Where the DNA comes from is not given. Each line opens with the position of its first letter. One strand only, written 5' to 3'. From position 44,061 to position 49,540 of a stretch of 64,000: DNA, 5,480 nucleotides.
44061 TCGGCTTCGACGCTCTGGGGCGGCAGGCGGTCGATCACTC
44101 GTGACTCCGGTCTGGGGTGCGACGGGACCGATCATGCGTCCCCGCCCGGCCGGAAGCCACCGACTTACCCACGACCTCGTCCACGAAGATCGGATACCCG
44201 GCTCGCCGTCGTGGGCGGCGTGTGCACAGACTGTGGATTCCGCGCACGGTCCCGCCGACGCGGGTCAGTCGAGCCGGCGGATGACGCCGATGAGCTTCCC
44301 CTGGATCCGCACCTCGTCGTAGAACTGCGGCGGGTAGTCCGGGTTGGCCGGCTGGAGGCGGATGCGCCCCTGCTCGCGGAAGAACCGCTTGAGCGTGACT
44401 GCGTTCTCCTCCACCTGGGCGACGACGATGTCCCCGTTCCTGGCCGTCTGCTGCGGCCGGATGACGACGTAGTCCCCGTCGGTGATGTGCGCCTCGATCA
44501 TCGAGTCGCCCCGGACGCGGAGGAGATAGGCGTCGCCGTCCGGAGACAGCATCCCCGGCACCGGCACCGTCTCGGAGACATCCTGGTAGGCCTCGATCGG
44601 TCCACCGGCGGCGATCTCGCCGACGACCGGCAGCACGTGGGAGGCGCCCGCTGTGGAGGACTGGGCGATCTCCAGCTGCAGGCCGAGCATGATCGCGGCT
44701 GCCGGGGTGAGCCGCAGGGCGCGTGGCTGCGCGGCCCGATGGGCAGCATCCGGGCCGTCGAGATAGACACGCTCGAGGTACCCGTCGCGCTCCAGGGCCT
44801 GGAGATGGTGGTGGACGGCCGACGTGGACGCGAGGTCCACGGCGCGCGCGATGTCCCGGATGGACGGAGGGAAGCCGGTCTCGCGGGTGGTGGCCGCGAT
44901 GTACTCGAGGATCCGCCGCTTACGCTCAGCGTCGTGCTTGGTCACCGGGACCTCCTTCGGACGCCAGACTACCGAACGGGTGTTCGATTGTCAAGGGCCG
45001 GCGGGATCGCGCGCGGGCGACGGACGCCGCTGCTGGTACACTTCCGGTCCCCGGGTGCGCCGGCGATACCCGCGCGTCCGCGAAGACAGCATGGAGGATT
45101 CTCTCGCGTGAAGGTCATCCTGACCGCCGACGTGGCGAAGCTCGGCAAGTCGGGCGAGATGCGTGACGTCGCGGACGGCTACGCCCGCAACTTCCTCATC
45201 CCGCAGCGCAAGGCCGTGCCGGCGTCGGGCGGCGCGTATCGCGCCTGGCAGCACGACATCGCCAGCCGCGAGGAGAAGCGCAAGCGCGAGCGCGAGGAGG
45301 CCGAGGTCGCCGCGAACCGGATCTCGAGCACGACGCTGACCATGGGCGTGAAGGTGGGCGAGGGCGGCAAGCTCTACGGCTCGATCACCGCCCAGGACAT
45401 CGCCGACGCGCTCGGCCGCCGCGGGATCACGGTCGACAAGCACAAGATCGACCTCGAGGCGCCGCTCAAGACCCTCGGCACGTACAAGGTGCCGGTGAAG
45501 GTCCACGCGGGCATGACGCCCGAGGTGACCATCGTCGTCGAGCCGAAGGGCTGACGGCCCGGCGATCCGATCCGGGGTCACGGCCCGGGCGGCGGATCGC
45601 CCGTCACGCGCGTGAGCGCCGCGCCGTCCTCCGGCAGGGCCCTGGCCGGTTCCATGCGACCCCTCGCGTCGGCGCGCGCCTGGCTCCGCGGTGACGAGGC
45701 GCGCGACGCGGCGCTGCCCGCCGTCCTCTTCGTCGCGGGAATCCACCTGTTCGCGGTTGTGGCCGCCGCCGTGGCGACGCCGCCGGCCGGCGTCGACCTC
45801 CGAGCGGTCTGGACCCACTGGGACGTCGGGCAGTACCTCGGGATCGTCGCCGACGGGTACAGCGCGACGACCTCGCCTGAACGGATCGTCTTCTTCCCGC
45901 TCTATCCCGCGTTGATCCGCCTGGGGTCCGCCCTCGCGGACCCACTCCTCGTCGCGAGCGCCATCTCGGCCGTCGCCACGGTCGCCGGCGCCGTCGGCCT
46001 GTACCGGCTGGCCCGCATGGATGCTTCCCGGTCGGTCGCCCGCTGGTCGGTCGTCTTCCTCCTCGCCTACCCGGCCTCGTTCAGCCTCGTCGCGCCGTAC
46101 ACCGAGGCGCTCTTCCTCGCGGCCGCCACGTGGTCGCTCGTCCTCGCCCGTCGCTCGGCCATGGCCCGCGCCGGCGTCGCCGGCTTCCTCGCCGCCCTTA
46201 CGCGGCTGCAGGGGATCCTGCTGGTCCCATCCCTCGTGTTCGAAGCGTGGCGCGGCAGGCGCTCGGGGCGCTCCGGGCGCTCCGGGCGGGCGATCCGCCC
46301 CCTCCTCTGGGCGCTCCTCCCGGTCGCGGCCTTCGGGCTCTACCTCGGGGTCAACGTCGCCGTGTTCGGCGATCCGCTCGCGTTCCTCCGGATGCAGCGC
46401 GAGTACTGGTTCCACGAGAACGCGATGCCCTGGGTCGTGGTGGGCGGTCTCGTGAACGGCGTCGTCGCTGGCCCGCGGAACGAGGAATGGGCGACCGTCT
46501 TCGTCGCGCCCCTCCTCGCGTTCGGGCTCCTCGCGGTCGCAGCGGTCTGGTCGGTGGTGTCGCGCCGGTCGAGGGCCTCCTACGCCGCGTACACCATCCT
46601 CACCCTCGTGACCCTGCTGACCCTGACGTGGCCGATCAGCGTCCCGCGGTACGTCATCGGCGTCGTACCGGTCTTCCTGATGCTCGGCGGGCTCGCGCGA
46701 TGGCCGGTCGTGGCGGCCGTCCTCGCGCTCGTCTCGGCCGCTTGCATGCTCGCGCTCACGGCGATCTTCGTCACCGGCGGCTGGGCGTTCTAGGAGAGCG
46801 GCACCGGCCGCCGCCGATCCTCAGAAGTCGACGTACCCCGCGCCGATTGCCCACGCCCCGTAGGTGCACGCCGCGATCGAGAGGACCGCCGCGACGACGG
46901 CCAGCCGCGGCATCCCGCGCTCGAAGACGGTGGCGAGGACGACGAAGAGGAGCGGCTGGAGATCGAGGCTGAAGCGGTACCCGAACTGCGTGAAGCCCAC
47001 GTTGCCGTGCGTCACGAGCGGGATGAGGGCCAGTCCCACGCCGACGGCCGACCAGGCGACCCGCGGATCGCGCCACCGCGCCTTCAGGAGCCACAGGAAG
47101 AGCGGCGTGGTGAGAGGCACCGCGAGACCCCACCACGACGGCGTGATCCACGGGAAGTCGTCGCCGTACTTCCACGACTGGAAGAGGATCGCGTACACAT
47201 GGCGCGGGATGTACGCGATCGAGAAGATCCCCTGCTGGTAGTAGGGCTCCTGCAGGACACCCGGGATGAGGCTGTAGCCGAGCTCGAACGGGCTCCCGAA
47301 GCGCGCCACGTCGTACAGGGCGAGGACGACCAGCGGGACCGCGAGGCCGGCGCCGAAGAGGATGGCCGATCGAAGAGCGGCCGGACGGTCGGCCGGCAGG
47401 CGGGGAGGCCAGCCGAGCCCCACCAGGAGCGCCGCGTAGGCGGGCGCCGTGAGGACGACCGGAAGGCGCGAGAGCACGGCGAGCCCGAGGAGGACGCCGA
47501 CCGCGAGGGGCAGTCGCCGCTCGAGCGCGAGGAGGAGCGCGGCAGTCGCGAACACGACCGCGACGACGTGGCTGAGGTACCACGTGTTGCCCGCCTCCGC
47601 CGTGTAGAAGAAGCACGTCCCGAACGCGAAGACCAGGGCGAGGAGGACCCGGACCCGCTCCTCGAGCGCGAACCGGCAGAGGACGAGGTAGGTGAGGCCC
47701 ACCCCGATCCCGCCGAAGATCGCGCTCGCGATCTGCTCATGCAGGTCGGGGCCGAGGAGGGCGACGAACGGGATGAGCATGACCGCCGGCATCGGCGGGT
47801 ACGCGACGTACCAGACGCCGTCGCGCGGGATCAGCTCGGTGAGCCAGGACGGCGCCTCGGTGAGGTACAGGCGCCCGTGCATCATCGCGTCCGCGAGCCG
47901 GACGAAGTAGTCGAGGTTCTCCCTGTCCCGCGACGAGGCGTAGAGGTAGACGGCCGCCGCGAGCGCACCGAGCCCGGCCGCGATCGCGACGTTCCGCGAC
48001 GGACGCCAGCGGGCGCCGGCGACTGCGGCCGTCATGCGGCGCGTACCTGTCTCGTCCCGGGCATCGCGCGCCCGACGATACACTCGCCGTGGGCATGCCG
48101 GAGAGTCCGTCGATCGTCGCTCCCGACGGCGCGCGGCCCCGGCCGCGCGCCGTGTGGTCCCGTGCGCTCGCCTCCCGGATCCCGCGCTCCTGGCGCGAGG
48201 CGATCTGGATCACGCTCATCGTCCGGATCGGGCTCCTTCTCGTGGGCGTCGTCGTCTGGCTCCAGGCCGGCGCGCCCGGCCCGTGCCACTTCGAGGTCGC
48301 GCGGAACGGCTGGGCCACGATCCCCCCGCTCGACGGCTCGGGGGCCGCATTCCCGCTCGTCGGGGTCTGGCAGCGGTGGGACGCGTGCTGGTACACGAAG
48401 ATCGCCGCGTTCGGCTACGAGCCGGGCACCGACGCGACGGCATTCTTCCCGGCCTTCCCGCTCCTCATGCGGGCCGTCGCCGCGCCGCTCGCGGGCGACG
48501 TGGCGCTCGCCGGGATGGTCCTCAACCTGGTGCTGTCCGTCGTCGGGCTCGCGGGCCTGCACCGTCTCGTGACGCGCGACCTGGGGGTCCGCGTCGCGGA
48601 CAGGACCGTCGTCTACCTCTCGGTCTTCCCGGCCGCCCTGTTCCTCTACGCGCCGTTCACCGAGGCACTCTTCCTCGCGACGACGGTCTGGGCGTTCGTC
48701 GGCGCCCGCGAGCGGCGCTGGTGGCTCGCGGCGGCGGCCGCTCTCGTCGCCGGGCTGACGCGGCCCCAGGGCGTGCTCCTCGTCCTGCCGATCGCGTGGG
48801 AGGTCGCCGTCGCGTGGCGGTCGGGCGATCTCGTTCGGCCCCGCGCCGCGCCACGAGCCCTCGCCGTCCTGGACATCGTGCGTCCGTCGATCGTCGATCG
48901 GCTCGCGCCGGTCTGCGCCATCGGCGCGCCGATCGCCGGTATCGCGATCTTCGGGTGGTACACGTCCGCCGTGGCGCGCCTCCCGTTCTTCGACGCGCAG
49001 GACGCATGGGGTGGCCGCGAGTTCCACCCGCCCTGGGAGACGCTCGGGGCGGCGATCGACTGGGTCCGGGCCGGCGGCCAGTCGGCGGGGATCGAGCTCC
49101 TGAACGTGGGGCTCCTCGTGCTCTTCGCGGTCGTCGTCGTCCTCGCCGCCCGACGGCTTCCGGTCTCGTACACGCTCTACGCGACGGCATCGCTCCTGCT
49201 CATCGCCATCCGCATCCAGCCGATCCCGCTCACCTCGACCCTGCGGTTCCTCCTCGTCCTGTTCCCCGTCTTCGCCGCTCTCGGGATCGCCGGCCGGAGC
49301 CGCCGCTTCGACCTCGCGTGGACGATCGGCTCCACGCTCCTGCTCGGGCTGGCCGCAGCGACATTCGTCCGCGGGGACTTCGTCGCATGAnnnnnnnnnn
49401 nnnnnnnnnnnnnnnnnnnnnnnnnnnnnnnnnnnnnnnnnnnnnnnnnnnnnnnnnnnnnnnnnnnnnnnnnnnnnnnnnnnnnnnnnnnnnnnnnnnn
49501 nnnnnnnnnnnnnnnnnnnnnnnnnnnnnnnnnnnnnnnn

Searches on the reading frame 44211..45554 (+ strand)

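Call 7: search_protein_families(library=pfam, proteins=[window:44211-45554:+], max_evalue=0.01)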
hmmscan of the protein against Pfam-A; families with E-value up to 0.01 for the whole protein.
window:44211-45554:+ (447 aa): 2 families
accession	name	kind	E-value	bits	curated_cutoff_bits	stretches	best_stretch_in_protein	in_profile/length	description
PF03948.19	Ribosomal_L9_C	-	4e-25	88.5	23.2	1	362-444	1-85/86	Ribosomal protein L9, C-terminal domain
PF01281.25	Ribosomal_L9_N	-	4.4e-18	65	20.7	1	300-341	1-42/47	Ribosomal protein L9, N-terminal domain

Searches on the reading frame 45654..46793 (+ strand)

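Call 7: search_protein_families(library=pfam, proteins=[window:45654-46793:+], max_evalue=0.01)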
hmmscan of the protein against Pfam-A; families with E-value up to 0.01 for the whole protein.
window:45654-46793:+ (379 aa): 0 families

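Call 10: search_protein_families(library=ncbifam, proteins=[window:45654-46793:+], max_evalue=0.01)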
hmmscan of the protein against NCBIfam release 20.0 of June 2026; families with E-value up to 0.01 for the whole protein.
window:45654-46793:+ (379 aa): 0 families

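Call 55: search_protein_families(library=pfam, proteins=[window:45654-46793:+], max_evalue=10)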
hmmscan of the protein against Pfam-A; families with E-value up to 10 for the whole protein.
window:45654-46793:+ (379 aa): 1 family
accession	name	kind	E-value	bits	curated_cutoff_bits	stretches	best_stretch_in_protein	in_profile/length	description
PF19845.4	DUF6320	-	0.21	11.8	29.9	1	277-372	92-171/186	Family of unknown function (DUF6320)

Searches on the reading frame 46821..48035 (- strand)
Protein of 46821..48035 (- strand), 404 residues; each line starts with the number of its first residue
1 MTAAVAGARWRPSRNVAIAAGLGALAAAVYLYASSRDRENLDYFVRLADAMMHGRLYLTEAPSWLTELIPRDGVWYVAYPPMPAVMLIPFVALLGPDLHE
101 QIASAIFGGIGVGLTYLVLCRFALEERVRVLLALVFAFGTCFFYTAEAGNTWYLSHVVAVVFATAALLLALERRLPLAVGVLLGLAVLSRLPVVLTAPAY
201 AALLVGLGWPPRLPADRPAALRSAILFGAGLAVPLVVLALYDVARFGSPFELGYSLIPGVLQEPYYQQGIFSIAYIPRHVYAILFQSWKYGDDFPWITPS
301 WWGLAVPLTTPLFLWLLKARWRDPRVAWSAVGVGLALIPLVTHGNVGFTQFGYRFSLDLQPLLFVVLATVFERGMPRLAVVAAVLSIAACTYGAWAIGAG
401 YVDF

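Call 7: search_protein_families(library=pfam, proteins=[window:46821-48035:-], max_evalue=0.01)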
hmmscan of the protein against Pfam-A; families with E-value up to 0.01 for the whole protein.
window:46821-48035:- (404 aa): 0 families

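Call 10: search_protein_families(library=ncbifam, proteins=[window:46821-48035:-], max_evalue=0.01)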
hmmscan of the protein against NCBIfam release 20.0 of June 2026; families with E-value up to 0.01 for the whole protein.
window:46821-48035:- (404 aa): 1 family
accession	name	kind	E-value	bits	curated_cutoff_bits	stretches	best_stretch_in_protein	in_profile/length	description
NF047440.1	LA3751_2_3_fam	subfamily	1.3e-10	40.7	200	1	53-250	59-248/460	LA_3751/LA_3752 family putative glycosyltransferase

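Call 55: search_protein_families(library=pfam, proteins=[window:46821-48035:-], max_evalue=10)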
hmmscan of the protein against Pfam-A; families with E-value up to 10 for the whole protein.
window:46821-48035:- (404 aa): 2 families
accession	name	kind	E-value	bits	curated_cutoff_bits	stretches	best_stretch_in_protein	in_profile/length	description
PF24002.1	DUF7318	-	0.072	13.6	27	1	128-174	33-79/128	Family of unknown function (DUF7318)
PF09813.14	Coa3_cc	-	0.15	12.2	27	1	13-32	12-31/48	Cytochrome c oxidase assembly factor 3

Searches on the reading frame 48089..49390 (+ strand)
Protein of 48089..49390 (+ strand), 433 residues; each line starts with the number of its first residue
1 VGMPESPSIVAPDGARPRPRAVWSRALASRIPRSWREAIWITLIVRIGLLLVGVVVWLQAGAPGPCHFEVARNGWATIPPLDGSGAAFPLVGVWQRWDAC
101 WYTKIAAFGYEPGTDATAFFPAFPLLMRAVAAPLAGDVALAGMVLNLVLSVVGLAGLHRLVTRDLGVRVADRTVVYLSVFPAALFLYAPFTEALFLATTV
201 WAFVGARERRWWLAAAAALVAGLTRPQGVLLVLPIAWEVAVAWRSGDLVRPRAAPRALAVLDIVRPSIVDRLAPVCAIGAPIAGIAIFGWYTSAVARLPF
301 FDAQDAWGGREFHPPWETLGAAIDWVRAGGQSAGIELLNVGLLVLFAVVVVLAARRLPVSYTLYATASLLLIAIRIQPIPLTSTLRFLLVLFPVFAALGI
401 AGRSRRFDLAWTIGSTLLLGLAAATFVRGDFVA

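Call 7: search_protein_families(library=pfam, proteins=[window:48089-49390:+], max_evalue=0.01)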
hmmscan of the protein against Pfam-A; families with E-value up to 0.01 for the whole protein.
window:48089-49390:+ (433 aa): 0 families

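Call 10: search_protein_families(library=ncbifam, proteins=[window:48089-49390:+], max_evalue=0.01)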
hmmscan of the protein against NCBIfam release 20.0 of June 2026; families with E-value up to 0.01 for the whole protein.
window:48089-49390:+ (433 aa): 1 family
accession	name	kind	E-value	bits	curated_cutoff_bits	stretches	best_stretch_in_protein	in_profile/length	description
NF046093.1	AZOBR_p60025_fam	subfamily_domain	1.2e-05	24.6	150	1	123-245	97-217/232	AZOBR_p60025 family cell surface glycopolymer formation protein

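Call 55: search_protein_families(library=pfam, proteins=[window:48089-49390:+], max_evalue=10)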
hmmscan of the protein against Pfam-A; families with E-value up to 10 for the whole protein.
window:48089-49390:+ (433 aa): 0 families
